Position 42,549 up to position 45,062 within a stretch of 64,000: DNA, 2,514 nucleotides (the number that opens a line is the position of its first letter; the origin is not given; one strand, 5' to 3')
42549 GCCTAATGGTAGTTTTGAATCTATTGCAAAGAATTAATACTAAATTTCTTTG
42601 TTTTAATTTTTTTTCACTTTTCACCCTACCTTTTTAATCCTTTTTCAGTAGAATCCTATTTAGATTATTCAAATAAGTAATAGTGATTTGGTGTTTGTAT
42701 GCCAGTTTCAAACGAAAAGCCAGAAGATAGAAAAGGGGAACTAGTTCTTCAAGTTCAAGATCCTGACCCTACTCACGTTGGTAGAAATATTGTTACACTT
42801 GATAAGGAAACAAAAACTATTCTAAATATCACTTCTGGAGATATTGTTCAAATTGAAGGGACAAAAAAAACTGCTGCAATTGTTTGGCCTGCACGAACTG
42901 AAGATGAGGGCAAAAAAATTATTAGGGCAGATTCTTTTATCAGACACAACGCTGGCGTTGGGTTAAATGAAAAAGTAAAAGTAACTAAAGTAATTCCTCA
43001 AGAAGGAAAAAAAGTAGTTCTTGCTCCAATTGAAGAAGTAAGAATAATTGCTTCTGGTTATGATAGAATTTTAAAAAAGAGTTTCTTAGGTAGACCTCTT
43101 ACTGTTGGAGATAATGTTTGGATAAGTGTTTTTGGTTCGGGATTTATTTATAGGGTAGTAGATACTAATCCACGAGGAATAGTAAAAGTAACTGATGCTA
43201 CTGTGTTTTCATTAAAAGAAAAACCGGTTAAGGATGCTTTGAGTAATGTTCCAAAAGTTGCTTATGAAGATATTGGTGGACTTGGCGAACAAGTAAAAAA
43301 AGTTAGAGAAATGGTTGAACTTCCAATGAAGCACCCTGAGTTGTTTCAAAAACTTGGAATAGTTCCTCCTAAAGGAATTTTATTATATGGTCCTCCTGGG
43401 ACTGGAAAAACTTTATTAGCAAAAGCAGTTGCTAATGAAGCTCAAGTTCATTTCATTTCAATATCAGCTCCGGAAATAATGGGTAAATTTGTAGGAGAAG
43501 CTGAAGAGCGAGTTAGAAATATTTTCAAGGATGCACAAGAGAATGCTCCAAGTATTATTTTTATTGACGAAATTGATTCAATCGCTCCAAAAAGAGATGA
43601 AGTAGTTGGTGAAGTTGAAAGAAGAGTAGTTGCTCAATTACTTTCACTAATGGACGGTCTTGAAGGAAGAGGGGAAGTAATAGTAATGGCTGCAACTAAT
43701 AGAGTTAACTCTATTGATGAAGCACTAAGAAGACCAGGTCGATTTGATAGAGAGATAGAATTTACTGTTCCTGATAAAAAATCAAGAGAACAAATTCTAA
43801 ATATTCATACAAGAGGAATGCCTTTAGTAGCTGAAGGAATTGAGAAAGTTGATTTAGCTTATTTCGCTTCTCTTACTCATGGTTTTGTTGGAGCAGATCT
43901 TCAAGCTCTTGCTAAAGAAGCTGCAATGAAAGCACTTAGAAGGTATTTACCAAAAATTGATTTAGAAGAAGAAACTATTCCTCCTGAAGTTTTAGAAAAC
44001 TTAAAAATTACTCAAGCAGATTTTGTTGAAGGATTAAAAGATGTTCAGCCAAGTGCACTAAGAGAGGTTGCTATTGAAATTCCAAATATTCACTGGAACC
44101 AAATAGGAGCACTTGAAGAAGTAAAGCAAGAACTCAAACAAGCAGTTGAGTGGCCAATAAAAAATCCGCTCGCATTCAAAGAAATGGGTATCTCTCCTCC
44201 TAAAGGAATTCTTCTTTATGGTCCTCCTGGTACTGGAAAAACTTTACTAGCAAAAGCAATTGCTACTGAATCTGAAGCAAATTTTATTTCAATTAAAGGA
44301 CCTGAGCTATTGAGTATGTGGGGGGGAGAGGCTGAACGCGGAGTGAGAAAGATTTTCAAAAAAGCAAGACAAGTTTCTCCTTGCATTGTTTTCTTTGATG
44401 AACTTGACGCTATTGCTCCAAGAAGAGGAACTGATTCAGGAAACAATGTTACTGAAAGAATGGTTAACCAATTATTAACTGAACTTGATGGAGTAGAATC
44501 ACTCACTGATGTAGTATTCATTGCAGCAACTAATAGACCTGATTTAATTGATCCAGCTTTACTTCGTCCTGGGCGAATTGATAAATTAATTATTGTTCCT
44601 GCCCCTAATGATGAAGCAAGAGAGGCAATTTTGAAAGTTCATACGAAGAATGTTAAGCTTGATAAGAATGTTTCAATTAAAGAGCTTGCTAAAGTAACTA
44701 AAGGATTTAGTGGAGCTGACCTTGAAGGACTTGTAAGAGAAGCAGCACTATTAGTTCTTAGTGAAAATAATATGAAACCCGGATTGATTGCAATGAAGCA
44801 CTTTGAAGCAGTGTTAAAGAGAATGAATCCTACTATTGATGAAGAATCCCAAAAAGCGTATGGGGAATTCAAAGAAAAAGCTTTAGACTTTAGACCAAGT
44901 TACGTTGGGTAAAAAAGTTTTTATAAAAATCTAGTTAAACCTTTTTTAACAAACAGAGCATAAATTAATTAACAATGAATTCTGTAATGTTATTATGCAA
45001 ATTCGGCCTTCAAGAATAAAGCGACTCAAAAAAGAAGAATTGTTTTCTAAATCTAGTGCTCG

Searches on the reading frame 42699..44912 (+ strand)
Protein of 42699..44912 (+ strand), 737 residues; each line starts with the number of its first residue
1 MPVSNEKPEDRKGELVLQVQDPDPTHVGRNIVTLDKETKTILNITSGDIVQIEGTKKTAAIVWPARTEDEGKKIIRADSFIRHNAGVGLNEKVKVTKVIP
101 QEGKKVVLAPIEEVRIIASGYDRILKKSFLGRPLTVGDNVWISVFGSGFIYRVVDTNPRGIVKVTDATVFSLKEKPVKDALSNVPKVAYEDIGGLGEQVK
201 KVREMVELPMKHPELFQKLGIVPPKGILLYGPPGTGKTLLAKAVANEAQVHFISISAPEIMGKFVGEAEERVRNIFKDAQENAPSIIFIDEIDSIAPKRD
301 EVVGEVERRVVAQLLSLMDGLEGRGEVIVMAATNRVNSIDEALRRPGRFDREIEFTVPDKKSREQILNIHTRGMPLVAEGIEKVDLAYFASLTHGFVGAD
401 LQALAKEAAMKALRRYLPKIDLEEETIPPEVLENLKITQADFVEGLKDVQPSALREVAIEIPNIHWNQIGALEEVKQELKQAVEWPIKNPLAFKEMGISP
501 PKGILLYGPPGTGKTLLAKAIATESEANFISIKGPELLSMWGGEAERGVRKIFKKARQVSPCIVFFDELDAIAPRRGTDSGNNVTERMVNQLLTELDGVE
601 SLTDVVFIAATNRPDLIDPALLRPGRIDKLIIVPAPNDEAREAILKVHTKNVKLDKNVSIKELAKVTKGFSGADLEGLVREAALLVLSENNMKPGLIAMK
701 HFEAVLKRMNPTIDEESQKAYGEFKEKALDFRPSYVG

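Call 86: search_protein_families(library=pfam, max_evalue=0.01, proteins=[window:42699-44912:+])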
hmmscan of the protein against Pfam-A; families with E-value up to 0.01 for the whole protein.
window:42699-44912:+ (737 aa): 52 families (the best 25 are shown)
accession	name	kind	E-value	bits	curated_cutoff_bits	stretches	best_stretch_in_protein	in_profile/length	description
PF00004.35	AAA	-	1.6e-97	323.5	21.2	2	227-356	1-130/131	ATPase family associated with various cellular activities (AAA)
PF17862.7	AAA_lid_3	-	2.4e-29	100.9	27.2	2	384-423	2-41/45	AAA+ lid domain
PF02359.24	CDC48_N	-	1.7e-24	86.2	35.1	1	17-98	2-83/85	Cell division protein 48 (CDC48), N-terminal domain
PF05496.18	RuvB_N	-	2e-15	57.4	27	2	227-303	36-104/159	Holliday junction DNA helicase RuvB P-loop domain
PF13191.12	AAA_16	-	1.7e-14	55.1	32.6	2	224-326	24-132/167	AAA ATPase domain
PF02933.23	CDC48_2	-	5e-14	52.1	22.4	1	124-178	9-63/64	Cell division protein 48 (CDC48), domain 2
PF07724.20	AAA_2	-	3.6e-13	50.3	27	1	227-320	6-101/166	AAA domain (Cdc48 subfamily)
PF07728.20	AAA_5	-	9.5e-12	45.5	22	2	227-344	2-136/139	AAA domain (dynein-related subfamily)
PF13401.12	AAA_22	-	1.2e-10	42.2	27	1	227-283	8-62/130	AAA domain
PF06068.19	TIP49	-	2.9e-10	40.3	23.8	2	224-269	50-97/347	TIP49 P-loop domain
PF13173.12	AAA_14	-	1.9e-09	38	27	1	227-296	5-75/129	AAA domain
PF13671.12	AAA_33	-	1e-07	32.8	27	1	227-273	2-46/143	AAA domain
PF13521.12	AAA_28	-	1.2e-07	32.5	27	1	227-275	2-46/164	AAA domain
PF01695.23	IstB_IS21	-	1.3e-07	31.8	24.1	0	226-254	94-122/238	IstB-like ATP binding protein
PF00910.28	RNA_helicase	-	1.9e-07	32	21.5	0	227-252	1-26/105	RNA helicase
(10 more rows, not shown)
